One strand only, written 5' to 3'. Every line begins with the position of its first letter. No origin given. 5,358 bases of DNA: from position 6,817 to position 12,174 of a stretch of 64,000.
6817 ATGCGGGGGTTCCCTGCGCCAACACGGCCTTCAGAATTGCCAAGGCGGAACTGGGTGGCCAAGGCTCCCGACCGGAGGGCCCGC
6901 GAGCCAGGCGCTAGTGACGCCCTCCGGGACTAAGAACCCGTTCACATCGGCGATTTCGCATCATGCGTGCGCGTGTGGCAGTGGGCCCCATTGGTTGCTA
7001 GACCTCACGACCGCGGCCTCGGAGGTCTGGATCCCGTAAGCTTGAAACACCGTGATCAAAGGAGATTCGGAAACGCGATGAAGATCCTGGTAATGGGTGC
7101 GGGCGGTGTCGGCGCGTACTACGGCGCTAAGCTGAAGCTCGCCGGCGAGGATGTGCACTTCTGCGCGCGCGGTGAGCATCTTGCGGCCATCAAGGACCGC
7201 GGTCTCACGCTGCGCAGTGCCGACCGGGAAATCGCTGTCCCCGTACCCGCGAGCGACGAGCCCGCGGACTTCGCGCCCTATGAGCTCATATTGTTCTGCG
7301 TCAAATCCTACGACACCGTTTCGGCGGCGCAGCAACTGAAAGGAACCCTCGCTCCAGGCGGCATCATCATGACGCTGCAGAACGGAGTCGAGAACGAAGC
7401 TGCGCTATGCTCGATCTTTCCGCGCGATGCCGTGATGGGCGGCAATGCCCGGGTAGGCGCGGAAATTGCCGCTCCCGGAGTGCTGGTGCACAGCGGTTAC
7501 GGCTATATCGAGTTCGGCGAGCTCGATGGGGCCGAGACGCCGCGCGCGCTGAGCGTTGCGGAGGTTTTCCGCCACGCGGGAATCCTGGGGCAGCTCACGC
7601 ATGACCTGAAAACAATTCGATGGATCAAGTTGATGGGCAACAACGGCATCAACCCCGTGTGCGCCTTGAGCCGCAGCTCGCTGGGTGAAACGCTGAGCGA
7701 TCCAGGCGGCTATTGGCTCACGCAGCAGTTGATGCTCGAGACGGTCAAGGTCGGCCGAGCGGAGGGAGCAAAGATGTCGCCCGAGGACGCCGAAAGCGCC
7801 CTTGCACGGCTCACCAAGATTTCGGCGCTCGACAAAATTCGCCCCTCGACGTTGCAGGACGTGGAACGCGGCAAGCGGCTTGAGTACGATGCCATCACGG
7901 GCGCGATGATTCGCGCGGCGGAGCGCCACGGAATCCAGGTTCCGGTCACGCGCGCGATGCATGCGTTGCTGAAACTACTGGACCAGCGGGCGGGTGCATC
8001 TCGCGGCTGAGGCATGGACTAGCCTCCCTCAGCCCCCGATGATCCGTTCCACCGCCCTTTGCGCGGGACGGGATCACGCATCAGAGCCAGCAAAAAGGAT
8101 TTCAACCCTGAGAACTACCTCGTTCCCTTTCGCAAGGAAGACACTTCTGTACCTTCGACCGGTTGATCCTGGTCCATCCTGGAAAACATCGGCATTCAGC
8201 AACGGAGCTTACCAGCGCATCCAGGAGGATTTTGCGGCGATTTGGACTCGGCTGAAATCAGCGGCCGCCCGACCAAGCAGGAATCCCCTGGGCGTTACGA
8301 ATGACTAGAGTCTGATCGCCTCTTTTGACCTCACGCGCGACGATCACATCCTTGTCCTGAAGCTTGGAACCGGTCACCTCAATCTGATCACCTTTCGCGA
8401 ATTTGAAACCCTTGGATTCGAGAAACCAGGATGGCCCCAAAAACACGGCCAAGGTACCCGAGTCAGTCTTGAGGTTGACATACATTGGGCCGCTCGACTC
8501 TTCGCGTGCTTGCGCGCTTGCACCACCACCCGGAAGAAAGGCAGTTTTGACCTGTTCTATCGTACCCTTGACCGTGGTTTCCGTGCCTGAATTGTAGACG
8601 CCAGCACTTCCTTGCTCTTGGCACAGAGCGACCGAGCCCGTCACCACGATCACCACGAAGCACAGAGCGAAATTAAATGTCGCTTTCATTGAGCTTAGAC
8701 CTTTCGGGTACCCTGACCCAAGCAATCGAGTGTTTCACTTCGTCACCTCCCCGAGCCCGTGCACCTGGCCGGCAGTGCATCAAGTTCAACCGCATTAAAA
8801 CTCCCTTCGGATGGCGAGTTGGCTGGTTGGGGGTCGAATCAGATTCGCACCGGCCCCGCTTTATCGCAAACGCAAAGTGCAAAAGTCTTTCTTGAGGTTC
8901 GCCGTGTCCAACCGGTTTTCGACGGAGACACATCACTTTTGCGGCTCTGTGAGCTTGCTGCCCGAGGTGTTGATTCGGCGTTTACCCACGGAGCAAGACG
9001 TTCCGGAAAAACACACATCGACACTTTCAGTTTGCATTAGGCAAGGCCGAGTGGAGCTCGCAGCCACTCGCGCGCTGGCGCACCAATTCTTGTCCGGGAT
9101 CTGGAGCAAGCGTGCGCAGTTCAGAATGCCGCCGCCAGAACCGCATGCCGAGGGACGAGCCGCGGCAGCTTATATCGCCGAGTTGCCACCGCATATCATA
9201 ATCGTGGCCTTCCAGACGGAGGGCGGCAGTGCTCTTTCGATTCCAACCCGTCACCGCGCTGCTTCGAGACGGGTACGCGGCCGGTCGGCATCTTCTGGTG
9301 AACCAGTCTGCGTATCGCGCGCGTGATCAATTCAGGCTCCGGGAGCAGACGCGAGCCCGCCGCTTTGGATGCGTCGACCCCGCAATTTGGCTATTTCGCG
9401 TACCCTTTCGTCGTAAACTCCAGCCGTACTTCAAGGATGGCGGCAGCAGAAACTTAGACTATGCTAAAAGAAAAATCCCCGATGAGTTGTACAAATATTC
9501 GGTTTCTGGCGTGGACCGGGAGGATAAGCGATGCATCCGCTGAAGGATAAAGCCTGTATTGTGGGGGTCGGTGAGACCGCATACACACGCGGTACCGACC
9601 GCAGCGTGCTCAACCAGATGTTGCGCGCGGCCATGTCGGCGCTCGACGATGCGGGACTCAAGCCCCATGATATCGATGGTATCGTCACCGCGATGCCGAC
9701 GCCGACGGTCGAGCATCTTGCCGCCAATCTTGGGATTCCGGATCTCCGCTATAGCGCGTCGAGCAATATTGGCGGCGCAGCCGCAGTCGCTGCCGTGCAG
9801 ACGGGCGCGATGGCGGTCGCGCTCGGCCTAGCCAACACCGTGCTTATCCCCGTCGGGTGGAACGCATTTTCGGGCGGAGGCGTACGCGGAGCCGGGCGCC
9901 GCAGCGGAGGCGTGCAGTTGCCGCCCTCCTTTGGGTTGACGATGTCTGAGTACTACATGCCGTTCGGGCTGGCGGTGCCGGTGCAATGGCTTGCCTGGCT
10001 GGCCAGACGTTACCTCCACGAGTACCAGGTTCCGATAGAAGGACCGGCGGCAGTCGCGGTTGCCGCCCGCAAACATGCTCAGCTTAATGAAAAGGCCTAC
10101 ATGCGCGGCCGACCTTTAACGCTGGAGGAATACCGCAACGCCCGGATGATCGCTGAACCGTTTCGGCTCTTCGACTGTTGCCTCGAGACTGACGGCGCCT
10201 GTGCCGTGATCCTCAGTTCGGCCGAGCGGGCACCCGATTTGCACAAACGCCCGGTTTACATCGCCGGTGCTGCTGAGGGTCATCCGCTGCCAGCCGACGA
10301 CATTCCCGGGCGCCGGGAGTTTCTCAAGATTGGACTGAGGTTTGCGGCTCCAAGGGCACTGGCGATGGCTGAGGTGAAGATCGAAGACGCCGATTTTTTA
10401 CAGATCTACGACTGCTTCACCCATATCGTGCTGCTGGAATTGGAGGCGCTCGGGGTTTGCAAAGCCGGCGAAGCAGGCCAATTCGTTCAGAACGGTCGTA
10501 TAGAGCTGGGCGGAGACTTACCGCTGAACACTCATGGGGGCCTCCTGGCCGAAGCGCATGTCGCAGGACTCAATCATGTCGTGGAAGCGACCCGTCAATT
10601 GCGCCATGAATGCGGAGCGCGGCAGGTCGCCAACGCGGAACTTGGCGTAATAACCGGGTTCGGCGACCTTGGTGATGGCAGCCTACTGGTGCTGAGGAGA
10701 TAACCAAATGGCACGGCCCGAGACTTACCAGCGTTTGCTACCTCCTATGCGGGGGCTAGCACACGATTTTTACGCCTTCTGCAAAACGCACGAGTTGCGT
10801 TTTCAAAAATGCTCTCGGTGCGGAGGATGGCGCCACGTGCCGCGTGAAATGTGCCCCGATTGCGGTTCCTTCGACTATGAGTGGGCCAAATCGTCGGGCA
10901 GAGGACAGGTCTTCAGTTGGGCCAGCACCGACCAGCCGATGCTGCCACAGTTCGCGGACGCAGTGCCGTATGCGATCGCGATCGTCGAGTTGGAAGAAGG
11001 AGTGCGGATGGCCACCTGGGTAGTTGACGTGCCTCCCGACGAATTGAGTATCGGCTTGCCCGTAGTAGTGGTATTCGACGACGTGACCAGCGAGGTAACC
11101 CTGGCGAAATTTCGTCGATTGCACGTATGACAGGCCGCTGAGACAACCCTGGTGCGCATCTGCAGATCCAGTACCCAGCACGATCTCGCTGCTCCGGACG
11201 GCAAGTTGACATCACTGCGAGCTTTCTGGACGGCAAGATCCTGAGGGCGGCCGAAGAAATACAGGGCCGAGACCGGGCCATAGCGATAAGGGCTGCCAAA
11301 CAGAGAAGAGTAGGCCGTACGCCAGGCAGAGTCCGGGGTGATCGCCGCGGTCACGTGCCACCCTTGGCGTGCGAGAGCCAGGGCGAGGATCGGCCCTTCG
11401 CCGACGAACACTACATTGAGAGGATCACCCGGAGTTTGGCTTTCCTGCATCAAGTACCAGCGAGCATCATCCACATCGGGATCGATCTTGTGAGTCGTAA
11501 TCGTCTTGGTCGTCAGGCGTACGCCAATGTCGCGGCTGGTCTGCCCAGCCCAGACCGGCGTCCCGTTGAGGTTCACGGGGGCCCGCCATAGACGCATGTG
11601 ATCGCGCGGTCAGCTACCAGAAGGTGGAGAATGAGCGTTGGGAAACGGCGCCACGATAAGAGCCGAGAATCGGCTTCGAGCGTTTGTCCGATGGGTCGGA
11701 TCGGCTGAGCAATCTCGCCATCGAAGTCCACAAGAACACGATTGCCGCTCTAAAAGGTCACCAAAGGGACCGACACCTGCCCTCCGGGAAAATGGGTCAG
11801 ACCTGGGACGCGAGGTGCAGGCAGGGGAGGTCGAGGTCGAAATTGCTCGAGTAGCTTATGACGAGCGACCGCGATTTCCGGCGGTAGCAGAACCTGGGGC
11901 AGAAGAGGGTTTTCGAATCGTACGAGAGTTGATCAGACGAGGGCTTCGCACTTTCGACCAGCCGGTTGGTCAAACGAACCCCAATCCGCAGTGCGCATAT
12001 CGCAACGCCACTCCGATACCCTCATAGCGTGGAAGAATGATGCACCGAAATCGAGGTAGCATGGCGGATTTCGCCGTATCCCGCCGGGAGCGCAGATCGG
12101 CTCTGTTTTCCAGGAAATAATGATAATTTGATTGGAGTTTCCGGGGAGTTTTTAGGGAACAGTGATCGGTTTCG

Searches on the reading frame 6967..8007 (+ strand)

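Call 6: search_protein_families(library=pfam, proteins=[window:6967-8007:+], max_evalue=0.01)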
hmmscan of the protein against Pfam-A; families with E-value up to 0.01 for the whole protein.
window:6967-8007:+ (347 aa): 2 families
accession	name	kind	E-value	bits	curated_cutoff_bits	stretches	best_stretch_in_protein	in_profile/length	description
PF02558.23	ApbA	-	1.2e-40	139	22.2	1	40-187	1-149/150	Ketopantoate reductase PanE/ApbA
PF08546.17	ApbA_C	-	2.6e-29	102.6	22.7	1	213-337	1-123/125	Ketopantoate reductase PanE/ApbA C terminal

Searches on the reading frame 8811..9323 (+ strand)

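Call 6: search_protein_families(library=pfam, proteins=[window:8811-9323:+], max_evalue=0.01)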
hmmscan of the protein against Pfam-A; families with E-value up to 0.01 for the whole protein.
window:8811-9323:+ (171 aa): 1 family
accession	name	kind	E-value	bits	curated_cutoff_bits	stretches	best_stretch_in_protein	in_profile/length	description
PF08028.16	Acyl-CoA_dh_2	-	0.0095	16.7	22.7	0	64-143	32-111/134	Acyl-CoA dehydrogenase, C-terminal domain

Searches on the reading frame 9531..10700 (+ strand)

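Call 6: search_protein_families(library=pfam, proteins=[window:9531-10700:+], max_evalue=0.01)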
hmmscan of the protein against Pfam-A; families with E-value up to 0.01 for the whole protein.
window:9531-10700:+ (390 aa): 3 families
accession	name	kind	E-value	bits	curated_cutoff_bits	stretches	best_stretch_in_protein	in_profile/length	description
PF22691.2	Thiolase_C_1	-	5.3e-43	146.6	28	1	261-381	12-134/144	Thiolase C-terminal domain-like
PF02803.24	Thiolase_C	-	0.0011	19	27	0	264-348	19-85/123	Thiolase, C-terminal domain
PF00108.29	Thiolase_N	-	0.0077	16.1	26.4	0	16-190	9-191/260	Thiolase, N-terminal domain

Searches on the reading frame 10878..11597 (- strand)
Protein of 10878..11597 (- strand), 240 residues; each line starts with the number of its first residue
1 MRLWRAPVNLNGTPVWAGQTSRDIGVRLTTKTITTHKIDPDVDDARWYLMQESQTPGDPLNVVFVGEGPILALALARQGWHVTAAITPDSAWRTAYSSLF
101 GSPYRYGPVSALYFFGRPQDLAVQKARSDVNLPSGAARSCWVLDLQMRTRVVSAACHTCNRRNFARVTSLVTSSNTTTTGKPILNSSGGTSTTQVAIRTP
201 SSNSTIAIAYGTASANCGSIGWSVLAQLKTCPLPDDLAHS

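Call 6: search_protein_families(library=pfam, proteins=[window:10878-11597:-], max_evalue=0.01)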
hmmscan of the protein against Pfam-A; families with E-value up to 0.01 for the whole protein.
window:10878-11597:- (240 aa): 1 family
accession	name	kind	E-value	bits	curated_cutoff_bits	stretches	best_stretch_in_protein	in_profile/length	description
PF14067.11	LssY_C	-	3.1e-32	112.1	25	2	51-128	10-87/188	LssY C-terminus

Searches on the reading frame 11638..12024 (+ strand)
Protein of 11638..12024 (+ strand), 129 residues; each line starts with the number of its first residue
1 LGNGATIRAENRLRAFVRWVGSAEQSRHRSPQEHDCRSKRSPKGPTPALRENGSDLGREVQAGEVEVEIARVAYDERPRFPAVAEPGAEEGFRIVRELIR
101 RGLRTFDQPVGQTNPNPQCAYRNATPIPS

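Call 32: search_protein_families(library=pfam, proteins=[window:11638-12024:+], max_evalue=5)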
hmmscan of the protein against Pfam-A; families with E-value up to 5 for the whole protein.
window:11638-12024:+ (129 aa): 1 family
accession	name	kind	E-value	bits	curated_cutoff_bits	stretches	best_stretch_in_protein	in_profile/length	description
PF01428.23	zf-AN1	-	0.31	11.6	27.9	1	26-39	25-38/40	AN1-like Zinc finger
